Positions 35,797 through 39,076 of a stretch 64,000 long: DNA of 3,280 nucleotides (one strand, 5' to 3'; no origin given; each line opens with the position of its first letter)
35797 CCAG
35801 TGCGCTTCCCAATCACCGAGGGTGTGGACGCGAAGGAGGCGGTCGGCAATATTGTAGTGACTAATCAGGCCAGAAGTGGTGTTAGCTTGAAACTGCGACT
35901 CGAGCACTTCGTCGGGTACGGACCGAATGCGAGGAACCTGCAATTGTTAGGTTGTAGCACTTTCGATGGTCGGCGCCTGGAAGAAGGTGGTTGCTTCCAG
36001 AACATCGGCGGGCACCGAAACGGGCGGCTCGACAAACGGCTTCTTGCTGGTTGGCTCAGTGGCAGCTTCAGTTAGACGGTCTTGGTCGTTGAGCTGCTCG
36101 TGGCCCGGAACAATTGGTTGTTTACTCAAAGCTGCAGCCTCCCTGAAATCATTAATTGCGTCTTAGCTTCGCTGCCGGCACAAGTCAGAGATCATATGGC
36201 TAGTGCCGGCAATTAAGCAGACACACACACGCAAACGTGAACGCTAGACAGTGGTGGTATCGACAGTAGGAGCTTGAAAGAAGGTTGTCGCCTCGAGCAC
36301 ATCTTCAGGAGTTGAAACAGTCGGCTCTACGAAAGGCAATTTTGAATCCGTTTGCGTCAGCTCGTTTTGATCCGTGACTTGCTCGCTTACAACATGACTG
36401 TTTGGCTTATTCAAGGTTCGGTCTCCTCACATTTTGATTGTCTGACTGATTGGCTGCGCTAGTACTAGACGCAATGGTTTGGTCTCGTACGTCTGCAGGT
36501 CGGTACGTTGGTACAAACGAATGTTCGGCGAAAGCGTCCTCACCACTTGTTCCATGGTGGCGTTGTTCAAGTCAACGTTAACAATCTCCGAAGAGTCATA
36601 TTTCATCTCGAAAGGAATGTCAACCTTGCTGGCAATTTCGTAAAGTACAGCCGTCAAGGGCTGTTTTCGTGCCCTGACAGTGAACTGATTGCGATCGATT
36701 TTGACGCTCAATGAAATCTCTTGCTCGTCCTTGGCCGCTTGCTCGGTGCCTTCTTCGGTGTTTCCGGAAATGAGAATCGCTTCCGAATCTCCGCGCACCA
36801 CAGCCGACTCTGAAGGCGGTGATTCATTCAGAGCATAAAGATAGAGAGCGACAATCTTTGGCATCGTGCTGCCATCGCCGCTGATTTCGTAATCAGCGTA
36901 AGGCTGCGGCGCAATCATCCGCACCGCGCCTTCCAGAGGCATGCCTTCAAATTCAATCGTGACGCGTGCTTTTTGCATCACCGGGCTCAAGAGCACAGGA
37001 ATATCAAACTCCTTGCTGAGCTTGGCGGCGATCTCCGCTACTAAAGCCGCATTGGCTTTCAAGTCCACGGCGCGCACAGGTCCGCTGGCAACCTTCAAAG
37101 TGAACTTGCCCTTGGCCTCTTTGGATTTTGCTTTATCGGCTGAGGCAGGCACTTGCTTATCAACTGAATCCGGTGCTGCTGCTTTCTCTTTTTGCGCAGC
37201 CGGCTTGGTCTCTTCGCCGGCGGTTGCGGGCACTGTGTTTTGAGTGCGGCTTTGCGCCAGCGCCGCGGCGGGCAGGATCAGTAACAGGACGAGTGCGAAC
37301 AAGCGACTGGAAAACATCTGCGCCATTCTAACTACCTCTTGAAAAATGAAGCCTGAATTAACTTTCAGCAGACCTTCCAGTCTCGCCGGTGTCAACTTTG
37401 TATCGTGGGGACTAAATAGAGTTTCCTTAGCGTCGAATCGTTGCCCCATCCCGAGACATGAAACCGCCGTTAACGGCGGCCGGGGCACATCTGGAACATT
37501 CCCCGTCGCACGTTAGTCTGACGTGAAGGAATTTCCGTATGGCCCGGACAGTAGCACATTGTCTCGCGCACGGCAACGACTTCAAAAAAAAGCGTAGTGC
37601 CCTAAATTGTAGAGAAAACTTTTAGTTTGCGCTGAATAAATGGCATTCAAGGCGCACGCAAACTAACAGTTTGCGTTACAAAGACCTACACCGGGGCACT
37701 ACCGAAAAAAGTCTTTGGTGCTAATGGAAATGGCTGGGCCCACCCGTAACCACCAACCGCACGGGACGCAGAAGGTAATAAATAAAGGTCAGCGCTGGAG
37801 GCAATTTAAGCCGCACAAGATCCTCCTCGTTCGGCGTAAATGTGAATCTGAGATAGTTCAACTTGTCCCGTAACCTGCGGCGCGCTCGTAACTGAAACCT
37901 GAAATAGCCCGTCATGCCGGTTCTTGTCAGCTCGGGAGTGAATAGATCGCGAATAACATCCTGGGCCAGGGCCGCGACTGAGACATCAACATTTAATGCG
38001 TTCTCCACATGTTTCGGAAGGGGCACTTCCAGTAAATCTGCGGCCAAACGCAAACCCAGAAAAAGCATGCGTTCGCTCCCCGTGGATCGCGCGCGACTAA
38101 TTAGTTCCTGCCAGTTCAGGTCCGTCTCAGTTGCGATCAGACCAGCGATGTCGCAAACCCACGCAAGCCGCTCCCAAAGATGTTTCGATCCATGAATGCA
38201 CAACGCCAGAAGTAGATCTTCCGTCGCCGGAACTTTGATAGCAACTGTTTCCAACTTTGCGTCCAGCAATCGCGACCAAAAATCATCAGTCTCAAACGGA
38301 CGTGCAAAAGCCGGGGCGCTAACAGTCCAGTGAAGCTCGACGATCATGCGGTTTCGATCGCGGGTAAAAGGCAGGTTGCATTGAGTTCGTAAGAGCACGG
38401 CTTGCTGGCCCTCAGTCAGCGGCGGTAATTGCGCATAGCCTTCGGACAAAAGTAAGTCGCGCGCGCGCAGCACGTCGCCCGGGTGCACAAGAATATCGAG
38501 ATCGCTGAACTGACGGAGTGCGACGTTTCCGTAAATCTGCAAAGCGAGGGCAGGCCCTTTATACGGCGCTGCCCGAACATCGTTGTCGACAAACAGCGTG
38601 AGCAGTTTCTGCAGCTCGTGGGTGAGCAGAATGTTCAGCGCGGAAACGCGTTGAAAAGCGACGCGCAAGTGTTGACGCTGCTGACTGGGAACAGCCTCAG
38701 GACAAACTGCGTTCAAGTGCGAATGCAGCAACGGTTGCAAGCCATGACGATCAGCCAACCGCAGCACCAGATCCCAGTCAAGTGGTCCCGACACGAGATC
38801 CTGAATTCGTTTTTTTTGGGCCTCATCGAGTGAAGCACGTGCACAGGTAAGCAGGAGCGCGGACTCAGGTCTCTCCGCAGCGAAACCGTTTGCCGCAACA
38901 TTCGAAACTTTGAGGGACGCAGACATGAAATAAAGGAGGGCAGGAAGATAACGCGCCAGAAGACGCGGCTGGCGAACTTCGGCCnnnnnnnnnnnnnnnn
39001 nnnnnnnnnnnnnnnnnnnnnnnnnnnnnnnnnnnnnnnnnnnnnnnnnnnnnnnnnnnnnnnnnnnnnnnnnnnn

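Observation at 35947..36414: Twin precursor peptides: 13 invariant residues encoded with 10 synonymous differences; TTG starts; acidic residue at predicted core position 8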

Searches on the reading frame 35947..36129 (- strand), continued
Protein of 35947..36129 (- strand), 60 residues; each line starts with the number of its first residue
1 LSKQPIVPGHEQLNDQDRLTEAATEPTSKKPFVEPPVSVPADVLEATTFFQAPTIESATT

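Call 73: search_protein_families(library=ncbifam, proteins=[L071:2159-4126:-, L071:4808-6706:+, L071:6707-7408:+, L071:7462-8124:+, L071:8207-8971:+], max_evalue=0.001)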
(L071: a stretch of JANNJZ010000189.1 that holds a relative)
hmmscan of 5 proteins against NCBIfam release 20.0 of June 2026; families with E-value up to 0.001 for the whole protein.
L071:2159-4126:- (655 aa): 1 family
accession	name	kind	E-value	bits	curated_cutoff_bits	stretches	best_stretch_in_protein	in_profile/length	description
TIGR04033.1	export_SdpB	subfamily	3e-08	33.6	178.4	1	131-327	74-269/276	sporulation-delaying protein SdpB family protein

L071:4808-6706:+ (632 aa): 11 families
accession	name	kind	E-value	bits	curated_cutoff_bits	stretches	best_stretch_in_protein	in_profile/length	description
TIGR03108.1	eps_aminotran_1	hypoth_equivalog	3.9e-210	699.7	816.9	1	7-627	1-625/628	XrtA/PEP-CTERM system amidotransferase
TIGR01536.1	asn_synth_AEB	equivalog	3.4e-153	511.4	267.1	1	8-563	1-517/517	asparagine synthase (glutamine-hydrolyzing)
TIGR03104.1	trio_amidotrans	equivalog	3e-136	455.1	570.1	2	7-387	1-391/589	N-acetylglutaminylglutamine amidotransferase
NF006949.0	PRK09431.1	equivalog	1.8e-93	314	499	3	7-171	1-166/554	asparagine synthase B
NF033535.1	lass_lactam_cya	exception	5.3e-81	273.1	525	2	7-390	1-394/668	lasso peptide isopeptide bond-forming cyclase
NF033561.1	macrolact_Ik_Al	subfamily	5.4e-20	71.5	300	1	91-628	48-556/561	albusnodin/ikarugamycin family macrolactam cyclase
NF001484.0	PRK00331.1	subfamily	3.7e-11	42.1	381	1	67-173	87-201/601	isomerizing glutamine--fructose-6-phosphate transaminase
TIGR01135.1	glmS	equivalog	2.9e-10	39.3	418.05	1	70-173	89-200/607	glutamine--fructose-6-phosphate transaminase (isomerizing)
TIGR01134.1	purF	equivalog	1.3e-09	38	350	1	65-185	84-214/432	amidophosphoribosyltransferase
TIGR00364.1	TIGR00364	equivalog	0.00017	21.2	150.3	1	266-319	4-56/201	7-cyano-7-deazaguanine synthase QueC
NF010587.0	PRK13980.1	equivalog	0.00082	18.6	255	0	236-322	9-94/267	NAD+ synthase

L071:6707-7408:+ (233 aa): 0 families

L071:7462-8124:+ (220 aa): 0 families

L071:8207-8971:+ (254 aa): 30 families (the best 25 are shown)
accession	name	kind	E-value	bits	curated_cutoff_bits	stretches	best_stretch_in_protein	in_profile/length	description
TIGR01207.1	rmlA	equivalog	1.1e-71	241.2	360.65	1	2-236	1-238/286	glucose-1-phosphate thymidylyltransferase RfbA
TIGR01208.1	rmlA_long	equivalog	9.5e-71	238.5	320.25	1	2-238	1-238/353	glucose-1-phosphate thymidylyltransferase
NF012024.0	PRK15480.1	equivalog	3.2e-60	203.7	588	1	2-237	5-243/292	glucose-1-phosphate thymidylyltransferase RfbA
TIGR03992.1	Arch_glmU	subfamily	4.7e-46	157.4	292.1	1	1-242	1-235/393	bifunctional sugar-1-phosphate nucleotidylyltransferase/acetyltransferase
NF041313.1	UDPGP_AglF_Halo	equivalog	7.5e-38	130.3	400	1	1-227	1-227/234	UTP--glucose-1-phosphate uridylyltransferase AglF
NF041173.1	Sug_nt_acttase_Thmprot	equivalog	7.8e-29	100.8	600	1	1-239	1-232/405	bifunctional sugar-1-phosphate nucleotidylyltransferase/acetyltransferase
TIGR01099.1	galU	equivalog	6.5e-27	94.7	326.8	2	74-229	94-260/261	UTP--glucose-1-phosphate uridylyltransferase GalU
NF045761.1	NAMPUrTaseMurU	equivalog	3e-25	89.4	250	1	1-230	1-223/226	N-acetylmuramate alpha-1-phosphate uridylyltransferase MurU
NF052502.1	man1P_GTase_Rv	exception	1.9e-24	86.2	440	1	2-232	2-228/352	mannose-1-phosphate guanylyltransferase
TIGR02623.1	G1P_cyt_trans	equivalog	1.7e-16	60.4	300.25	2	91-224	110-235/255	glucose-1-phosphate cytidylyltransferase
NF003670.0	PRK05293.1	equivalog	5.4e-16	58.5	470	1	3-231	7-255/382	glucose-1-phosphate adenylyltransferase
NF009928.0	PRK13389.1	equivalog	3.4e-15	56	548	2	2-56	10-64/302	UTP--glucose-1-phosphate uridylyltransferase GalU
TIGR02091.1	glgC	equivalog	3e-13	49.6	424.9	1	3-231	3-256/364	glucose-1-phosphate adenylyltransferase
NF007516.0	PRK10122.1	equivalog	5e-12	45.6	534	1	2-56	5-59/297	UTP--glucose-1-phosphate uridylyltransferase GalF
TIGR01105.1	galF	equivalog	1.3e-10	41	659.2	1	2-56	5-59/297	GalU regulator GalF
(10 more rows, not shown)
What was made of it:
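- Tried and rejected: It is an XrtA/PEP-CTERM-type amidotransferase next to rmlA (call 73).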

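Call 96: find_related_loci(query=A1, collection=metagenome_contigs, flank=8000)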
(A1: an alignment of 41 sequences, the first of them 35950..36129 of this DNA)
Query A1 (60 aa) in metagenome_contigs; peptide patterns used: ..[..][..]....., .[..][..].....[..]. (x = any residue, [..] = any of these).
152 stretches matched a pattern; 125 encode a relative of the query (tblastn E <= 1e-3); the best 80 are kept; 80 distinct loci.
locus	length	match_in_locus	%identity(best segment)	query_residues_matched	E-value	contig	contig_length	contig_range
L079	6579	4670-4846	83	1-59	3e-26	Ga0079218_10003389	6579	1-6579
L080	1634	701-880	70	1-60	8e-24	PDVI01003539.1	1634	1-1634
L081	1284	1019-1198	70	1-60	4e-22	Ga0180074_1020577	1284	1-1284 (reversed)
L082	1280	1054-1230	68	1-60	2e-19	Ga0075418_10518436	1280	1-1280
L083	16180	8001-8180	58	1-59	2e-15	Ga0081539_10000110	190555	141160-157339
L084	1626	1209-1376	59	1-58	2e-14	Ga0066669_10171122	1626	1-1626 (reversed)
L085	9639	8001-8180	55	1-57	1e-13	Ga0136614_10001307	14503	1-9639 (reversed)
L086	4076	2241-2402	57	8-60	6e-13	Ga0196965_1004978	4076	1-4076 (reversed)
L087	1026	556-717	54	8-60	4e-13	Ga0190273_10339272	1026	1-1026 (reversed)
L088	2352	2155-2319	53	1-59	6e-13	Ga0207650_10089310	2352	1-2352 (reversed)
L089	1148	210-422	51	2-59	1e-12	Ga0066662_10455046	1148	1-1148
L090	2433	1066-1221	56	10-60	2e-12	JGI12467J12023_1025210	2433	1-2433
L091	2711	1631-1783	59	10-60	2e-12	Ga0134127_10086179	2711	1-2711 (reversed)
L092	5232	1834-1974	60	8-53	3e-12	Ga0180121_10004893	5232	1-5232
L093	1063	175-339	55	8-60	5e-12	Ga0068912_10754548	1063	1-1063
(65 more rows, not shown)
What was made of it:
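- Checked: 80 metagenome contigs (call 96).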

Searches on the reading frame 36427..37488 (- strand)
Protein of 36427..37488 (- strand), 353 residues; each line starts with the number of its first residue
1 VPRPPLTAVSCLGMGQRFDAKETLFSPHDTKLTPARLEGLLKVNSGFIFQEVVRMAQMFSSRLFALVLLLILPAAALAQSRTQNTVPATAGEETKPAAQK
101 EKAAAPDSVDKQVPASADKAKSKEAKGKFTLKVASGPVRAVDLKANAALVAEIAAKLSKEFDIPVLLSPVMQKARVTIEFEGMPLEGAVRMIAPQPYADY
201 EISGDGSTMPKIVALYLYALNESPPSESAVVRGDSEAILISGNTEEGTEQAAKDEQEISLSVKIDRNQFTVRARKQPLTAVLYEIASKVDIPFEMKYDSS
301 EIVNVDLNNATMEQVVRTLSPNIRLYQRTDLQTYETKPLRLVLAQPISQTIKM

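Call 7: search_protein_families(library=pfam, proteins=[window:36427-37488:-], max_evalue=0.01)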
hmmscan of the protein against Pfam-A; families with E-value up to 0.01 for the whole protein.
window:36427-37488:- (353 aa): 1 family
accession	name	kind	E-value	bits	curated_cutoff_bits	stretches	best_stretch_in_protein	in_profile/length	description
PF16344.10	FecR_C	-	0.0012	19.3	24.4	0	151-205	10-66/70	FecR, C-terminal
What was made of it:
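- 36427..37326 (-): Secreted protein of unknown function (299 aa from ATG 37326; ORF extends to 37488), directly upstream of the precursors. Weak FecR_C hit (call 7).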

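Call 8: search_protein_families(library=ncbifam, proteins=[window:36427-37488:-], max_evalue=0.01)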
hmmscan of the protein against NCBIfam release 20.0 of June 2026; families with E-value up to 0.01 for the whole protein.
window:36427-37488:- (353 aa): 0 families

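Call 59: find_homologous_proteins(query=window:36430-37326:-, max_evalue=0.00001)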
Query window:36430-37326:- (299 aa): 312 proteins with E <= 0.00001 among 6936 candidates; the best 120 are listed.
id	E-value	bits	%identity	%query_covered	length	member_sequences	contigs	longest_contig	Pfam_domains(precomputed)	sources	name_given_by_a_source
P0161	4.7e-172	588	95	100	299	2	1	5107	-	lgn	-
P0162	4.8e-167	572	94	100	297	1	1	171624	-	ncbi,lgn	-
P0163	2.4e-159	547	88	100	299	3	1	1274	-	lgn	-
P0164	1.3e-158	544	88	100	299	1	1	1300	-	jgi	-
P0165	4.4e-158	543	89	100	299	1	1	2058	-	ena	-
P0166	2.5e-156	537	87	100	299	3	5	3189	-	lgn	-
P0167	4.4e-155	533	88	99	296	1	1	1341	-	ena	-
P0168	4.5e-155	533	87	100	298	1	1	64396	-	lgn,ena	-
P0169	3.0e-154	530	87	100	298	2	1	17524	-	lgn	-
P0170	9.3e-153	525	85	100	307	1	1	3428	-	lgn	-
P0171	3.5e-152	523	86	100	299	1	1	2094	-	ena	-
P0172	3.6e-151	520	84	100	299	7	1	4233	-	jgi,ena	-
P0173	5.6e-151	519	86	100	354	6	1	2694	-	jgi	jgi:hypothetical protein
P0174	2.9e-150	517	85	100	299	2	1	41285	-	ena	-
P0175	1.3e-149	515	84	100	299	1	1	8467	-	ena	-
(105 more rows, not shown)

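Call 67: predict_structure(alignment_id=A2)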
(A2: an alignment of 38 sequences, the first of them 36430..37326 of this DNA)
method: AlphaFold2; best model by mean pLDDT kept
length: 299 residues; sequences in the alignment: 38
mean_pLDDT: 71.2   pTM: 0.63
mean pLDDT of the five models: 71.2, 69.2, 69.1, 68.3, 67.1
residues with pLDDT >= 90: 133; 70-90: 57; 50-70: 10; < 50: 99
segments of 3 or more residues with pLDDT < 50: 1-70, 178-202, 296-299
pLDDT, mean of each block of 10 residues (from residue 1): 41 37 28 27 27 30 38 86 89 97 94 95 96 96 92 83 92 63 35 36 76 92 91 88 85 93 91 93 89 58
secondary structure, 60 per line:
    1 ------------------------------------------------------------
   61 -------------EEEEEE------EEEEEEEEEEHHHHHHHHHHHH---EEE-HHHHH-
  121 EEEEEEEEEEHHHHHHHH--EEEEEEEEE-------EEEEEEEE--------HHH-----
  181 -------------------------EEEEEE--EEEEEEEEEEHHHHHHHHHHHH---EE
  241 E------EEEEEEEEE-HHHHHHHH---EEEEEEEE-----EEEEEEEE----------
elements in order: E74-79 E86-95 H96-107 E111-113 H115-119 E121-130 H131-138 E141-149 E157-164 E206-211 E214-223 H224-235 E239-241 E248-256 H258-265 E269-276 E282-289

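Call 70: fold_search(model_id=the predicted structure, library=pdb)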
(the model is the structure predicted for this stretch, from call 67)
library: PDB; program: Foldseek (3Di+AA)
matches with E <= 10: 343; with E <= 0.001: 0
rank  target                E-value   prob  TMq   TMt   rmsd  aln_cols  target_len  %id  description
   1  4mjf                  3.7e-02  0.05  0.11  0.13  16.4       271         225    7  Crystal structure of a DUF4348 family protein (BVU_2238) from Bacteroides vulgatus ATCC 8482 at 1.99 A resolution (released 2013-11-13)
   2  5lt4_E                3.7e-02  0.04  0.09  0.09  18.0       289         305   10  nucleotide-free kinesin-1 motor domain T92V mutant, P1 crystal form (released 2017-03-01)
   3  5lt3_E                1.5e-01  0.03  0.09  0.09  16.7       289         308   10  nucleotide-free kinesin-1 motor domain T87A mutant, P1 crystal form (released 2017-03-01)
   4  9m7n_A                1.7e-01  0.69  0.19  0.10  12.0       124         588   10  Cryo-EM structure of bacteriophage NF5 tail-associated lysin (released 2025-12-17)
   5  6rwk_0                2.5e-01  0.57  0.16  0.31   7.6        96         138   19  MxiD N0 N1 and MxiG C-terminal domains of the Shigella type 3 secretion system (released 2020-02-12)
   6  7ah9_5A               3.0e-01  0.69  0.17  0.33   6.0        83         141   18  Substrate-engaged type 3 secretion system needle complex from Salmonella enterica typhimurium - SpaR state 1 (released 2021-03-17)
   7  6pem_A                4.0e-01  0.57  0.17  0.33   5.3        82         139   17  Focussed refinement of InvGN0N1:SpaPQR:PrgHK from Salmonella SPI-1 injectisome NC-base (released 2019-10-23)
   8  4m0n                  5.8e-01  0.80  0.20  0.27   3.5        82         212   15  Crystal structure of a putative anti-sigma factor (BDI_1681) from Parabacteroides distasonis ATCC 8503 at 1.65 A resolut (released 2013-10-16)
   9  7ah9_5B               6.2e-01  0.12  0.21  0.13  25.6       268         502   12  Substrate-engaged type 3 secretion system needle complex from Salmonella enterica typhimurium - SpaR state 1 (released 2021-03-17)
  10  4ri5_A                6.2e-01  0.06  0.12  0.12  14.6       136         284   10  Crystal structure of PTPN3 (PTPH1) D811E mutant in complex with metavanadate (released 2015-03-11)
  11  6ovk_R                6.5e-01  0.75  0.19  0.26   5.8        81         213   14  Crystal Structure of the Pseudomonas capeferrum Anti-sigma Regulator PupR C-terminal Cell-surface Signaling Domain in  (released 2020-03-04)
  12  6q14_A                6.5e-01  0.44  0.17  0.11   5.3        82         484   17  Structure of the Salmonella SPI-1 injectisome NC-base (released 2019-10-23)
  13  7typ_B                6.9e-01  0.08  0.12  0.17  13.7       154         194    9  TEAD2 bound to GNE-7883 (released 2023-05-03)
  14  2b49                  6.9e-01  0.04  0.09  0.10  14.3       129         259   11  Crystal Structure of the Catalytic Domain of Protein Tyrosine Phosphatase, non-receptor Type 3 (released 2005-10-04)
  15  3sbu_A                7.4e-01  0.02  0.11  0.13  16.5       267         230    6  Crystal structure of a ntf2-like protein (BF2862) from Bacteroides fragilis NCTC 9343 at 2.15 A resolution (released 2011-07-13)
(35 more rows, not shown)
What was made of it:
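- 36427..37326 (-): Foldseek found nothing significant; the domain-level resemblance is to anti-sigma FecR/PupR C-terminal domains and secretin N0 domains (call 70).
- The function of the secreted protein is unresolved (call 70).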

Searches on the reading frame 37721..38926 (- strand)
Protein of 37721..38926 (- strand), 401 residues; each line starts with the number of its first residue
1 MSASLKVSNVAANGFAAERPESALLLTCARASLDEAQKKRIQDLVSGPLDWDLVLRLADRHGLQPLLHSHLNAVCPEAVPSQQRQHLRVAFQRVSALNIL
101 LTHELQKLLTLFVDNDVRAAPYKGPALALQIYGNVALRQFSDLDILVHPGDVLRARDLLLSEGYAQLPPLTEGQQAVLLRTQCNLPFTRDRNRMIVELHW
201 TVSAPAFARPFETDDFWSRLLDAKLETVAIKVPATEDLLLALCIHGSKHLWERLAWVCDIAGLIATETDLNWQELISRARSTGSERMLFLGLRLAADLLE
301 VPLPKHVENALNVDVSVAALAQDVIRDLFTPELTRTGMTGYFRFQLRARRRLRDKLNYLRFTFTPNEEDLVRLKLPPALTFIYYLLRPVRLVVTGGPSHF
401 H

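Call 7: search_protein_families(library=pfam, proteins=[window:37721-38926:-], max_evalue=0.01)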
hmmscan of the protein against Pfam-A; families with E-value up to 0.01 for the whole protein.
window:37721-38926:- (401 aa): 1 family
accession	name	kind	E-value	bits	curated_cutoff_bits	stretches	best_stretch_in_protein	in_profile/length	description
PF14907.12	NTP_transf_5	-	3.6e-63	213.9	31.2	1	49-299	3-248/249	Uncharacterised nucleotidyltransferase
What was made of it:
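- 37721..38926 (-): NTP_transf_5 nucleotidyltransferase-family protein. PF14907 3.6e-63 (call 7).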

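Call 8: search_protein_families(library=ncbifam, proteins=[window:37721-38926:-], max_evalue=0.01)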
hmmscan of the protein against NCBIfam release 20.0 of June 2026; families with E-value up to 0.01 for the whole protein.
window:37721-38926:- (401 aa): 0 families
